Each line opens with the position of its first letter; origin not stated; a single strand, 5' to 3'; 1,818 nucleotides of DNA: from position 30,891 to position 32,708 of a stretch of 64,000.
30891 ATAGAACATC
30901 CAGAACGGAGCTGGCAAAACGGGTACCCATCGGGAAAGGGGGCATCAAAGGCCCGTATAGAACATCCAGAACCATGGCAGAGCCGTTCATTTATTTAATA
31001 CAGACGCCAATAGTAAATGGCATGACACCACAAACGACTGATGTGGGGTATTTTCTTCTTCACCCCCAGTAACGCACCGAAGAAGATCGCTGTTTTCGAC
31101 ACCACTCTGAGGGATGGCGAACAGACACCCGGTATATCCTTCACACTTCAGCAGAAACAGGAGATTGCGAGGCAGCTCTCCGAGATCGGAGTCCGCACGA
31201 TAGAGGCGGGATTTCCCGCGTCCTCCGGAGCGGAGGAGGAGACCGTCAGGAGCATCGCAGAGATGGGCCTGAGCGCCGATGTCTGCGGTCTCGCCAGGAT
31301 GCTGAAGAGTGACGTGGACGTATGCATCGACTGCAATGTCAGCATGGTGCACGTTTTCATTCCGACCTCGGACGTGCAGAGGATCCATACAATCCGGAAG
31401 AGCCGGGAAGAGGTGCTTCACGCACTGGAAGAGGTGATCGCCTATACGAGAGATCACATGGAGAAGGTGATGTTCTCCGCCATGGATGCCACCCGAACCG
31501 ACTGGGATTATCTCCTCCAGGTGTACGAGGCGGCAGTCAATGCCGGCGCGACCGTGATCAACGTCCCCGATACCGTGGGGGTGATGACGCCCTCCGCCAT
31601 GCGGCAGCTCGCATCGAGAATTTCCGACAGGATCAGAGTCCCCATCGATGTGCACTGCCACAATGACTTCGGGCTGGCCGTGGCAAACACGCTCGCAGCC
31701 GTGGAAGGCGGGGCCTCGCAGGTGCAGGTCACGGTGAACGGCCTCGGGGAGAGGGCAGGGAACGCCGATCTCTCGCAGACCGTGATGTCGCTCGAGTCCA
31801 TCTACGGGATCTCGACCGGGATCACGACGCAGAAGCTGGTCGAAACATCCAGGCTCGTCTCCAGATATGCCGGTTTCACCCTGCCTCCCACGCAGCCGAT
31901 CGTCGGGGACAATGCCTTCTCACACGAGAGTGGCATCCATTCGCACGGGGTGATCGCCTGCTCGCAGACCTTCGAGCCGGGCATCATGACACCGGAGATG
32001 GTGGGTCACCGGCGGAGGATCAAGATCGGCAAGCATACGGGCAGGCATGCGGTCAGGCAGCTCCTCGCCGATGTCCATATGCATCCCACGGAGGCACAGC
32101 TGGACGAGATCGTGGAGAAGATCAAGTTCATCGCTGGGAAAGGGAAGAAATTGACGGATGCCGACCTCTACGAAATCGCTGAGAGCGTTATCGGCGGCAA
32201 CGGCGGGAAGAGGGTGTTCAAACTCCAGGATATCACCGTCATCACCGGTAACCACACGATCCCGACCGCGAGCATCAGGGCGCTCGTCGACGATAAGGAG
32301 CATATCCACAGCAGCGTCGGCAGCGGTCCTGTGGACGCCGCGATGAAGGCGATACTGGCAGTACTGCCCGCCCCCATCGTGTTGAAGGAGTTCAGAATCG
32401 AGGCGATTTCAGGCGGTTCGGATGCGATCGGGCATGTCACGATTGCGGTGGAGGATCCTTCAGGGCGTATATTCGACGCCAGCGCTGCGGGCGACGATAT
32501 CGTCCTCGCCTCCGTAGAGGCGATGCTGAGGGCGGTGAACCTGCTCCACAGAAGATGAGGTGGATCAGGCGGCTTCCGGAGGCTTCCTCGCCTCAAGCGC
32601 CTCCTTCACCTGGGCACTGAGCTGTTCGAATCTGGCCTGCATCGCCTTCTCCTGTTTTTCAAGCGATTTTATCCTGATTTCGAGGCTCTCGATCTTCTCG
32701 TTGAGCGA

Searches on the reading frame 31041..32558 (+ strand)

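Call 82: search_protein_families(library=pfam, proteins=[window:31041-32558:+], max_evalue=0.00001)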
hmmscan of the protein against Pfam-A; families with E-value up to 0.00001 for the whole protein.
window:31041-32558:+ (505 aa): 3 families
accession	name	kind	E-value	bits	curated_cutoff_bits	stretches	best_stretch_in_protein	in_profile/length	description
PF00682.25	HMGL-like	-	2.8e-85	286.3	29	1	16-273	2-260/260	HMGL-like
PF08502.15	LeuA_dimer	-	1.4e-28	99.9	24.9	1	371-502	2-130/131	LeuA allosteric (dimerisation) domain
PF22617.1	HCS_D2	-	1.5e-21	77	27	1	287-368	1-81/82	Homocitrate synthase post-HMGL domain-like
